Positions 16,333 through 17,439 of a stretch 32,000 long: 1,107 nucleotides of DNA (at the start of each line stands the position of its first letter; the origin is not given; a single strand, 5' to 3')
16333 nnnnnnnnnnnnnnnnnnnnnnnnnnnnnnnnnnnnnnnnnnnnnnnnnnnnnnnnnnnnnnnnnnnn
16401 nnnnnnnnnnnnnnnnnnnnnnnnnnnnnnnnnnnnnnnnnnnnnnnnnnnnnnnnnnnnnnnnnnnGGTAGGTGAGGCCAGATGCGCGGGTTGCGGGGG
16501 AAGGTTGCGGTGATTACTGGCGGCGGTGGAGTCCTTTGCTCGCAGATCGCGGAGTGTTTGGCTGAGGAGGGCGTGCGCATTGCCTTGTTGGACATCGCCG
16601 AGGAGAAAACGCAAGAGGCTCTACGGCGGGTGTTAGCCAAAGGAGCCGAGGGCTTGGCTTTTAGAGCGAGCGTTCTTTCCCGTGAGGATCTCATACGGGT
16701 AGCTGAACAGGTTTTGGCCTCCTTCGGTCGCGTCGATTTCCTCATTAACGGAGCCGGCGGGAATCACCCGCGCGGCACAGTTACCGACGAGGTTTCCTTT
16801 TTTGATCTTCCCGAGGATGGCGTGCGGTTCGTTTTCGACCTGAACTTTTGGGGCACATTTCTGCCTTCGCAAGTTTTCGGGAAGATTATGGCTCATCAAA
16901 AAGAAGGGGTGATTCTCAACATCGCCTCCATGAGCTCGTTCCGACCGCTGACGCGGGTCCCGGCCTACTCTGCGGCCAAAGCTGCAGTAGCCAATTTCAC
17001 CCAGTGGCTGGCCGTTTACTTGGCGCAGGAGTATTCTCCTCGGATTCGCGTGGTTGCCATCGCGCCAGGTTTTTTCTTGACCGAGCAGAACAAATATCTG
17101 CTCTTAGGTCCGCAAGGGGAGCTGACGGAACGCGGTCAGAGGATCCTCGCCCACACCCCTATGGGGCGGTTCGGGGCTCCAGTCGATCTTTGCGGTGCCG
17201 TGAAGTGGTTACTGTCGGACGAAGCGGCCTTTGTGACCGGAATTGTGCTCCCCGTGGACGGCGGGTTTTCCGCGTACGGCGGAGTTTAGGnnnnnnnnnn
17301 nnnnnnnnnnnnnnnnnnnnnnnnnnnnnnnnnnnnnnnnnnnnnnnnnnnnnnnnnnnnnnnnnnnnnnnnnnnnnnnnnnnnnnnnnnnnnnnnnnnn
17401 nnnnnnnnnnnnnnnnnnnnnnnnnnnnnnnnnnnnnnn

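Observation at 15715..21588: Redox-only route into KDG/KDPG: four dehydrogenases plus kdgK, eda and FAH, but no lyase, glycosidase, isomerase or dehydratase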

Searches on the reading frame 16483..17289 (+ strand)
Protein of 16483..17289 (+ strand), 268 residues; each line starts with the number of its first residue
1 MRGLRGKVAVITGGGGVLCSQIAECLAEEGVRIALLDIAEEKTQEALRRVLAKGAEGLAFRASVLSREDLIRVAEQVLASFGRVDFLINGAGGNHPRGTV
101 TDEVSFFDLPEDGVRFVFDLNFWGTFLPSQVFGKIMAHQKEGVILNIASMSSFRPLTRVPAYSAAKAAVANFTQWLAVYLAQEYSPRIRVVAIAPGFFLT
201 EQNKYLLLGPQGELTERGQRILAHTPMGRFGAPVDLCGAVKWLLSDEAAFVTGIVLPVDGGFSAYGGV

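Call 3: search_protein_families(library=pfam, proteins=[window:16483-17289:+])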
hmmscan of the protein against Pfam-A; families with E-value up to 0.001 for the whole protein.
window:16483-17289:+ (268 aa): 4 families
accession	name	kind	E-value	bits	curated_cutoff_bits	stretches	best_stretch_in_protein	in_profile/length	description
PF13561.12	adh_short_C2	-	1.1e-40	140.1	27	1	20-263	10-236/236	Enoyl-(Acyl carrier protein) reductase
PF00106.31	adh_short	-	9.7e-40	136.6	26.6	1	7-204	1-188/195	short chain dehydrogenase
PF02737.24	3HCDH_N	-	0.00018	22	22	1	7-52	1-44/180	3-hydroxyacyl-CoA dehydrogenase, NAD binding domain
PF08659.16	KR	-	0.00049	20.5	22.6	0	10-93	4-91/180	KR domain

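Call 4: search_protein_families(library=ncbifam, proteins=[window:16483-17289:+])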
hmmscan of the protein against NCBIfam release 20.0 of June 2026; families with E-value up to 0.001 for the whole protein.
window:16483-17289:+ (268 aa): 213 families (the best 25 are shown)
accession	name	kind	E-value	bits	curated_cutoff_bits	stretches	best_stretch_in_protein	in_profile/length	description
NF006132.0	PRK08277.1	subfamily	2.1e-109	365.2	281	1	3-268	7-280/280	D-mannonate oxidoreductase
NF005559.1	PRK07231.1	subfamily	1.4e-55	188.5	215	1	4-262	2-247/249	glucose 1-dehydrogenase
NF006070.0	PRK08213.1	subfamily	1.4e-50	172.2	279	1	4-264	10-258/259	gluconate 5-dehydrogenase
NF004791.0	PRK06138.1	equivalog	4.3e-45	154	312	1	4-264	3-251/252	SDR family oxidoreductase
TIGR01832.1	kduD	equivalog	1.6e-40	139.2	338.85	1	4-263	3-246/248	2-dehydro-3-deoxy-D-gluconate 5-dehydrogenase KduD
NF004198.0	PRK05653.1-3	equivalog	1.1e-39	136.4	296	1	4-262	5-246/248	3-oxoacyl-ACP reductase FabG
NF005390.0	PRK06935.1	equivalog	2.9e-39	135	369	1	4-262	13-255/258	2-dehydro-3-deoxy-D-gluconate 5-dehydrogenase KduD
NF004773.0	PRK06113.1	equivalog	1.1e-38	133.1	367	1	4-261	9-249/255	7-alpha-hydroxysteroid dehydrogenase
NF004818.0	PRK06172.1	equivalog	1.5e-38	132.6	336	1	3-264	4-252/253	SDR family oxidoreductase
NF005067.0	PRK06484.1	equivalog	2.3e-38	132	713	1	6-266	9-255/524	short chain dehydrogenase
NF009466.0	PRK12826.1-2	subfamily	3.3e-38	131.6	222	1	7-262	4-244/248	3-oxoacyl-ACP reductase FabG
NF005893.0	PRK07856.1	equivalog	4.5e-38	131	255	1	3-261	6-240/255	SDR family oxidoreductase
NF006072.0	PRK08217.1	subfamily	1.8e-37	129.5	298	1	4-262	3-251/253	3-ketoacyl-(acyl-carrier-protein) reductase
NF005309.0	PRK06841.1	subfamily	2e-37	129.1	286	1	4-263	13-253/255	GolD/DthD family dehydrogenase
NF006528.0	PRK08993.1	subfamily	5.6e-37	127.5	430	1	4-264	8-252/253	2-dehydro-3-deoxy-D-gluconate 5-dehydrogenase KduD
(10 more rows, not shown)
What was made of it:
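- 16483..17289 (+): SDR2, an SDR-type fructuronate reductase / D-mannonate oxidoreductase (UxuB/YjmF family). NF006132 scores 365 bits against a cut-off of 281 (call 4).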

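Call 17: search_solved_structures(query=window:16483-17289:+, max_evalue=1e-30)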
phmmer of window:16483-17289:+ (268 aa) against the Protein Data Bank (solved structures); distinct sequences matched with E-value up to 1e-30: 5.
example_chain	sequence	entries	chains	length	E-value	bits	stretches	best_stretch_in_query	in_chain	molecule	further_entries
4wuv_A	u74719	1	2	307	1.5e-74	253.9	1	3-268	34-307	2-hydroxycyclohexanecarboxyl-CoA dehydrogenase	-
1vl8_A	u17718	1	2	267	9.3e-32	113.7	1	3-264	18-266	Gluconate 5-dehydrogenase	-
1zem_A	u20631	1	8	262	1e-31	113.5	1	4-261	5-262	xylitol dehydrogenase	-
1ahh_A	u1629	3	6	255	6.2e-31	110.9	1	4-261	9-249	7 ALPHA-HYDROXYSTEROID DEHYDROGENASE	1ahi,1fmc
7eny_A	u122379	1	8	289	9.7e-31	110.3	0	4-261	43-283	7alpha-hydroxysteroid dehydrogenase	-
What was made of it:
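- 16483..17289 (+): Best PDB hit is 4wuv at 254 bits (call 17).
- On L-gulonate / hexuronate-to-KDG pathway (GulD-UxuB-UxuA-KdgK-KdgA type): Best PDB hit 4wuv (call 17).
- Its closest solved structure is 4wuv (call 17).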

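Call 54: search_dna_similar(query=window:16483-17289:+, collection=plasmids, mode=protein, max_rows=30, max_evalue=1e-40)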
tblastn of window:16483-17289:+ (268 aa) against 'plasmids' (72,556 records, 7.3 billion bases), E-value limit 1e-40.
Records with a match: 24; places in all: 24; records where one place covers at least 80% of the query: 24.
Best place of each record, by identity: <60% 24.
By first word of the organism name: Halomicrobium 3; Persicobacter 3; Haloterrigena 2; Haloarcula 2; Paenibacillus 2; Azospirillum 2; Bacteroides 2; Bosea 1; Subdoligranulum 1; Fulvitalea 1; and 5 more.
By predicted mobility (MOB-suite, as given by PLSDB): non-mobilizable 23; mobilizable 1.
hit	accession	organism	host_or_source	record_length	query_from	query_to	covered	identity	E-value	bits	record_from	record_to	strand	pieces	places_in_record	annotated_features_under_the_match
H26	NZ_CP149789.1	Haloterrigena sp. KLK7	cell culture,salt lake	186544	4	268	99%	55.6%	5e-85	283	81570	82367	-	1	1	SDR family oxidoreductase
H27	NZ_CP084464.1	Halomicrobium salinisoli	cell culture,gobi saline soil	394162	4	268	99%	55.3%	4e-87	289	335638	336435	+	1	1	SDR family oxidoreductase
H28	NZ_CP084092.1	Halomicrobium urmianum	cell culture,salt lake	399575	4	268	99%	55.3%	4e-87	289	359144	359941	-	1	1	SDR family oxidoreductase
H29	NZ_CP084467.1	Halomicrobium salinisoli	cell culture,gobi saline soil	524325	4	268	99%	55.3%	7e-87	289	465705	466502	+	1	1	SDR family oxidoreductase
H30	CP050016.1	Haloarcula sp. JP-L23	-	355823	4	268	99%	55.3%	2e-85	285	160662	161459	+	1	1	SDR family oxidoreductase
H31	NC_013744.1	Haloterrigena turkmenica DSM 5511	-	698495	4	268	99%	53.4%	7e-80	269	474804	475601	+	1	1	SDR family oxidoreductase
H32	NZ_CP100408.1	Haloarcula marina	cell culture,sediment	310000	4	268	99%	52.6%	1e-78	265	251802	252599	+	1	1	SDR family oxidoreductase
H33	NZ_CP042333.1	Bosea sp. F3-2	soybean,soil sample,rhizosphere soil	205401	4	268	99%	50.0%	2e-73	250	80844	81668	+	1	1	SDR family oxidoreductase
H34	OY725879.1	Subdoligranulum variabile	-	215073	4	268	99%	49.8%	9e-73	248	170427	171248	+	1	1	none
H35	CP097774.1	Paenibacillus polymyxa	Cell culture,Rizosphere soil sample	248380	4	268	99%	49.6%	4e-70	241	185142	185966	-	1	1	SDR family oxidoreductase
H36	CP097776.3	Paenibacillus polymyxa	Cell culture,Rizosphere soil sample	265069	4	268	99%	49.6%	4e-70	241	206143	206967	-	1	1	SDR family oxidoreductase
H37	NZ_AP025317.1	Fulvitalea axinellae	-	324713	4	268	99%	49.4%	2e-72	247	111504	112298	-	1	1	SDR family oxidoreductase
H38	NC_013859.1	Azospirillum sp. B510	-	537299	18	268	94%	50.9%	2e-69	239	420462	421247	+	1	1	SDR family oxidoreductase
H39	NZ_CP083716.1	Bacillus velezensis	cell culture,Meju, fermented soybean ...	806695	4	268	99%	48.2%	9e-71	243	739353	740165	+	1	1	SDR family oxidoreductase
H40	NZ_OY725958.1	Bacteroides finegoldii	-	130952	4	268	99%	47.5%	2e-68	236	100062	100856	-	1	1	SDR family oxidoreductase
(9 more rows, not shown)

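Call 55: get_annotated_region(hit=H31, flank=9000)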
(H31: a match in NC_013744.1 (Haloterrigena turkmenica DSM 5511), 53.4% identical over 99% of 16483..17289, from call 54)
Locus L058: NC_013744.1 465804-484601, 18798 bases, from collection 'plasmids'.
description: Haloterrigena turkmenica DSM 5511 plasmid pHTUR01, complete sequence
organism: Haloterrigena turkmenica DSM 5511 (NCBI taxid 543526)
taxonomy: Archaea; Euryarchaeota; Halobacteria; Halobacteriales; Natrialbaceae; Haloterrigena; Haloterrigena turkmenica; Haloterrigena turkmenica DSM 5511
host: -; source: -; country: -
typing (MOB-suite, as given by PLSDB): non-mobilizable
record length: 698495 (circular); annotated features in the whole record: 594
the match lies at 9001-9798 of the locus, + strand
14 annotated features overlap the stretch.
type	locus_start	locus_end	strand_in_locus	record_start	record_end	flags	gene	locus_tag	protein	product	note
CDS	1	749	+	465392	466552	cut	-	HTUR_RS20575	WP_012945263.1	acyl-CoA dehydrogenase family protein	-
CDS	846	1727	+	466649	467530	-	-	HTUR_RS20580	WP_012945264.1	amidohydrolase family protein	-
CDS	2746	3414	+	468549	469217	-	-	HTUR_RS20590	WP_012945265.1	helix-turn-helix domain-containing protein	-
CDS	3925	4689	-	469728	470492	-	-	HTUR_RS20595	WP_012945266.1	IclR family transcriptional regulator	GO:0006355 - regulation of DNA-templated transcription [Evidence IEA]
CDS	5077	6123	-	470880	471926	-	-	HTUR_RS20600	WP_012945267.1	lactonase family protein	-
CDS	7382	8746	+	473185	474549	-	uxaC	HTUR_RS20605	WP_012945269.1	glucuronate isomerase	GO:0006064 - glucuronate catabolic process [Evidence IEA]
CDS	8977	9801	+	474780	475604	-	-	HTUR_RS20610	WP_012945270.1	SDR family oxidoreductase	-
CDS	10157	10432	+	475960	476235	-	-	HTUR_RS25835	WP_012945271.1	HalOD1 output domain-containing protein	-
CDS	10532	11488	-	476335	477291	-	-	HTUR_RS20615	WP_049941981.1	mannonate dehydratase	GO:0006064 - glucuronate catabolic process [Evidence IEA]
CDS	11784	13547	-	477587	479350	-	-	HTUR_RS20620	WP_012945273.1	glycoside hydrolase family 2 TIM barrel-domain containing protein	GO:0005975 - carbohydrate metabolic process [Evidence IEA]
CDS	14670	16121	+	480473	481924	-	-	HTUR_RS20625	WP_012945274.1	aldehyde dehydrogenase family protein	-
CDS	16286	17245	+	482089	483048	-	-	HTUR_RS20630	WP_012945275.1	dihydrodipicolinate synthase family protein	GO:0009436 - glyoxylate catabolic process [Evidence IEA]; GO:0071704 - organic substance metabolic process [Evidence ...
CDS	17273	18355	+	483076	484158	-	-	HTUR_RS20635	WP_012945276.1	mannonate dehydratase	GO:0006064 - glucuronate catabolic process [Evidence IEA]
CDS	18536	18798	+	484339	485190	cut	-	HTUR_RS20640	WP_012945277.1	NAD(P)-dependent oxidoreductase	-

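Call 56: get_annotated_region(hit=H27, flank=9000)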
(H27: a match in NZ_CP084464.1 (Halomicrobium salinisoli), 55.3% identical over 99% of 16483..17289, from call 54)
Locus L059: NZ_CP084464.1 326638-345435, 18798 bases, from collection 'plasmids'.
description: Halomicrobium salinisoli strain LT50 plasmid unnamed1, complete sequence
organism: Halomicrobium salinisoli (NCBI taxid 2878391)
taxonomy: Archaea; Euryarchaeota; Halobacteria; Halobacteriales; Haloarculaceae; Halomicrobium; Halomicrobium salinisoli
host: -; source: cell culture,gobi saline soil; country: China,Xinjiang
typing (MOB-suite, as given by PLSDB): non-mobilizable
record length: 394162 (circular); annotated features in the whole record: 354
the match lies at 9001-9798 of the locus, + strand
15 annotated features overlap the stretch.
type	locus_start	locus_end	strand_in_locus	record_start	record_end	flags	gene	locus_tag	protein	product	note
CDS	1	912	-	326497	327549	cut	-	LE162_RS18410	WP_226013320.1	lactonase family protein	-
CDS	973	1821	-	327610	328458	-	-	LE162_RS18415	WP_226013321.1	NAD(P)-dependent oxidoreductase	-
CDS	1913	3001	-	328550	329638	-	-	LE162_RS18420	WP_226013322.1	mannonate dehydratase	GO:0006064 - glucuronate catabolic process [Evidence IEA]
CDS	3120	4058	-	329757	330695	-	-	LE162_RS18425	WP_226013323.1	dihydrodipicolinate synthase family protein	GO:0009436 - glyoxylate catabolic process [Evidence IEA]; GO:0071704 - organic substance metabolic process [Evidence ...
CDS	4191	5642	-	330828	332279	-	-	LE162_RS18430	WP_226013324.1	aldehyde dehydrogenase family protein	-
CDS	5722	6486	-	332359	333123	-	-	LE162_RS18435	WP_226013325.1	IclR family transcriptional regulator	GO:0006355 - regulation of DNA-templated transcription [Evidence IEA]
CDS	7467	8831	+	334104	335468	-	uxaC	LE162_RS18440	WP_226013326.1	glucuronate isomerase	GO:0006064 - glucuronate catabolic process [Evidence IEA]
CDS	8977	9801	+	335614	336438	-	-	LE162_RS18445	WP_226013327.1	SDR family oxidoreductase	-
CDS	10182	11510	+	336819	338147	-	-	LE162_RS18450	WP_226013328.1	extracellular solute-binding protein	-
CDS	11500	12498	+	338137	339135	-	-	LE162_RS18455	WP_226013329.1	sugar ABC transporter permease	-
CDS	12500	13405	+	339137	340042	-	-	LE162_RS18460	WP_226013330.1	carbohydrate ABC transporter permease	GO:0008643 - carbohydrate transport [Evidence IEA]; GO:0055085 - transmembrane transport [Evidence IEA]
CDS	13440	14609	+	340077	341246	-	-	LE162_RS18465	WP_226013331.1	ABC transporter ATP-binding protein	-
CDS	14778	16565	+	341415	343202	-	-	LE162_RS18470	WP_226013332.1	glycoside hydrolase family 2 TIM barrel-domain containing protein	GO:0005975 - carbohydrate metabolic process [Evidence IEA]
CDS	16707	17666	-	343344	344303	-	-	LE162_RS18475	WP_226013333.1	mannonate dehydratase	GO:0006064 - glucuronate catabolic process [Evidence IEA]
CDS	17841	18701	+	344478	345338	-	-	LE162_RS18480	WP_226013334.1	hypothetical protein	-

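Call 69: get_annotated_region(hit=H39, flank=8000)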
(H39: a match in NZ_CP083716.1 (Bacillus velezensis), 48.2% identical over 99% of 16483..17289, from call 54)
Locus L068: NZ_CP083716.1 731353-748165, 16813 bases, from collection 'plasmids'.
description: Bacillus velezensis strain DMB05 plasmid pDMB05-1, complete sequence
organism: Bacillus velezensis (NCBI taxid 492670)
taxonomy: Bacteria; Bacillota; Bacilli; Bacillales; Bacillaceae; Bacillus; Bacillus velezensis
host: -; source: cell culture,Meju, fermented soybean brick; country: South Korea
typing (MOB-suite, as given by PLSDB): non-mobilizable
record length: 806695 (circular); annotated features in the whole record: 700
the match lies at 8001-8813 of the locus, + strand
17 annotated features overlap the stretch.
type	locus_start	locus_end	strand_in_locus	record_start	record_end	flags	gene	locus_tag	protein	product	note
CDS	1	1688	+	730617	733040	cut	parC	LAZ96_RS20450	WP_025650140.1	DNA topoisomerase IV subunit A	GO:0006260 - DNA replication [Evidence IEA]; GO:0006265 - DNA topological change [Evidence IEA]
CDS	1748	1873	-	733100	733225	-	-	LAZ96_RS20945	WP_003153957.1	hypothetical protein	-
CDS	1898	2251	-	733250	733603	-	-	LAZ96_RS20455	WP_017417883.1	hypothetical protein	-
CDS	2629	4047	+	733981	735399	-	-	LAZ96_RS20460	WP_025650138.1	alanine/glycine:cation symporter family protein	GO:0006865 - amino acid transport [Evidence IEA]; GO:0006814 - sodium ion transport [Evidence IEA]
CDS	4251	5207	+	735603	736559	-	-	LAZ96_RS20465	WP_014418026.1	sugar kinase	-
CDS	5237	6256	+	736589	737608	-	-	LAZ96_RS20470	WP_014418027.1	zinc-binding alcohol dehydrogenase family protein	-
CDS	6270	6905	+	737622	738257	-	-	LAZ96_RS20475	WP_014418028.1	bifunctional 2-keto-4-hydroxyglutarate aldolase/2-keto-3-deoxy-6-phosphogluconate aldolase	-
CDS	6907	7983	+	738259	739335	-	uxuA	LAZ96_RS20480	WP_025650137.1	mannonate dehydratase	GO:0006064 - glucuronate catabolic process [Evidence IEA]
CDS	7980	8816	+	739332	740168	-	-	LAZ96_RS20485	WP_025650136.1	SDR family oxidoreductase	-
CDS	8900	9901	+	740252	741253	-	-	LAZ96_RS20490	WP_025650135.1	substrate-binding domain-containing protein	-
CDS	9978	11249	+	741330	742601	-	-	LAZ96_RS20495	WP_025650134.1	MFS transporter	GO:0055085 - transmembrane transport [Evidence IEA]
CDS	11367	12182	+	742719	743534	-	-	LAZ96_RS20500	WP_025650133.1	hypothetical protein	-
CDS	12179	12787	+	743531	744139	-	-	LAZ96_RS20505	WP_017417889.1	DUF4166 domain-containing protein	-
CDS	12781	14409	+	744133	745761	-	-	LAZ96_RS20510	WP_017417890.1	YndJ family protein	-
CDS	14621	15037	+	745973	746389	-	-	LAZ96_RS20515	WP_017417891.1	MFS transporter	GO:0055085 - transmembrane transport [Evidence IEA]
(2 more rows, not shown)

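Call 70: get_annotated_region(hit=H33, flank=8000)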
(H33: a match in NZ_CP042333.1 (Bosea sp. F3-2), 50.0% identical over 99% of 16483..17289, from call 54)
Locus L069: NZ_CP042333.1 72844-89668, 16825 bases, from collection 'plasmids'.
description: Bosea sp. F3-2 plasmid pB32-2, complete sequence
organism: Bosea sp. F3-2 (NCBI taxid 2599640)
taxonomy: Bacteria; Pseudomonadota; Alphaproteobacteria; Hyphomicrobiales; Boseaceae; Bosea; Bosea sp. F3-2
host: -; source: soybean,soil sample,rhizosphere soil; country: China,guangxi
typing (MOB-suite, as given by PLSDB): non-mobilizable
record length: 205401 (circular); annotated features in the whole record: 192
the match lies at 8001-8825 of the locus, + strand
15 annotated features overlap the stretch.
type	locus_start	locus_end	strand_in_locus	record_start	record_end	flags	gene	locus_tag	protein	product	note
CDS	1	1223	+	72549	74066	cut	-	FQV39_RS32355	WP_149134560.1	aldehyde dehydrogenase (NADP(+))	-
CDS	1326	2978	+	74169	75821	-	-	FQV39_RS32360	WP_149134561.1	IclR family transcriptional regulator C-terminal domain-containing protein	-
CDS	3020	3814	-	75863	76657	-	-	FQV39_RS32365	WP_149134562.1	transporter substrate-binding domain-containing protein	-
CDS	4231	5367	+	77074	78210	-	-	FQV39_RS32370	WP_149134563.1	mandelate racemase/muconate lactonizing enzyme family protein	-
CDS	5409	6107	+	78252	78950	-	-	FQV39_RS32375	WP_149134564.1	GntR family transcriptional regulator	-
CDS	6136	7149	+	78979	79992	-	-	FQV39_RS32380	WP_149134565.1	zinc-binding alcohol dehydrogenase family protein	-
CDS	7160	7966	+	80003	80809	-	-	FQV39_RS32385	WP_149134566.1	sugar phosphate isomerase/epimerase family protein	-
CDS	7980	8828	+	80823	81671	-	-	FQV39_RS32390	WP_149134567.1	SDR family oxidoreductase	-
CDS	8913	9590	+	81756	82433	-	-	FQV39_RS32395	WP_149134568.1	amino acid ABC transporter permease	GO:0006865 - amino acid transport [Evidence IEA]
CDS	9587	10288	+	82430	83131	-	-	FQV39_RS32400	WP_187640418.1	amino acid ABC transporter permease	GO:0006865 - amino acid transport [Evidence IEA]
CDS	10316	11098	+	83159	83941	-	-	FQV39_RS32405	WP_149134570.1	transporter substrate-binding domain-containing protein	-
CDS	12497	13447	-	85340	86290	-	-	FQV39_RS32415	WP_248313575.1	alpha/beta hydrolase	-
CDS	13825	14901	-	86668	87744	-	-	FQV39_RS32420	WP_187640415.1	tartrate dehydrogenase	GO:0046395 - carboxylic acid catabolic process [Evidence IEA]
CDS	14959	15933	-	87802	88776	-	-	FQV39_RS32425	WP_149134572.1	tripartite tricarboxylate transporter substrate-binding protein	-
CDS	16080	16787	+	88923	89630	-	-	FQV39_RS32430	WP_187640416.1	GntR family transcriptional regulator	-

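Call 71: get_annotated_region(hit=H35, flank=8000)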
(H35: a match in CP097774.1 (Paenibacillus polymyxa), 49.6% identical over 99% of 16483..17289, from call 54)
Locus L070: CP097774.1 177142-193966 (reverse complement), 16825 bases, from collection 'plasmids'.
description: Paenibacillus polymyxa strain O 2.11 plasmid pPpO211, complete sequence
organism: Paenibacillus polymyxa (NCBI taxid 1406)
taxonomy: Bacteria; Bacillota; Bacilli; Bacillales; Paenibacillaceae; Paenibacillus; Paenibacillus polymyxa
host: -; source: Cell culture,Rizosphere soil sample; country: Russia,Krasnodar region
typing (MOB-suite, as given by PLSDB): non-mobilizable
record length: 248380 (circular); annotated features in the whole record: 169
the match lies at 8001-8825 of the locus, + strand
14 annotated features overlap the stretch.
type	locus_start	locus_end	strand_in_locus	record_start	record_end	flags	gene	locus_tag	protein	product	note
CDS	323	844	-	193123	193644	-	-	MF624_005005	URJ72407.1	GNAT family N-acetyltransferase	-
CDS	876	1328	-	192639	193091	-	-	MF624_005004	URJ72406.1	MarR family transcriptional regulator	-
CDS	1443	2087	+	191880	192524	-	-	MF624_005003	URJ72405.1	YitT family protein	-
CDS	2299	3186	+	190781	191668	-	-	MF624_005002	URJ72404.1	dihydrodipicolinate synthase family protein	-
CDS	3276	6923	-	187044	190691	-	-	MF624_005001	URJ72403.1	glycosyl hydrolase 115 family protein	-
CDS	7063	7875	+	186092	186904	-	-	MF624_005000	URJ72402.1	AraC family transcriptional regulator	-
CDS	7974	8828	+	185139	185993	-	-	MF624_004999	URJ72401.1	SDR family oxidoreductase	-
CDS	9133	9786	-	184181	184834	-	-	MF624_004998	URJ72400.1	GntR family transcriptional regulator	-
CDS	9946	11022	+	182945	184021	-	uxuA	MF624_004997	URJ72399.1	mannonate dehydratase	-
CDS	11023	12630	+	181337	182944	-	-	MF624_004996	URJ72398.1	mannitol dehydrogenase family protein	-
CDS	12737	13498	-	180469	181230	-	-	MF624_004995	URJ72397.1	SDR family oxidoreductase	-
CDS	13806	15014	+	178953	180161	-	-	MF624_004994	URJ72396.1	MFS transporter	-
CDS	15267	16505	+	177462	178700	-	-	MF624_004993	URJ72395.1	aspartate aminotransferase family protein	-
CDS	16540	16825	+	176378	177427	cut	gutB1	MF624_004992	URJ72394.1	2-amino-2-deoxy-D-mannitol dehydrogenase GutB1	-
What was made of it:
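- Contexts of those homologues: uxaC-SDR-uxuA in haloarchaea (calls 55-56), kdgK-ZnADH-eda-uxuA-SDR in B. velezensis (call 69), GH115-SDR-uxuA in Paenibacillus (call 71), and MR/MLE-ZnADH-SDR in Bosea (call 70). In every cultured-organism context examined, SDR2 homologues sit next to a mannonate dehydratase (calls 55-56, 69-71).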
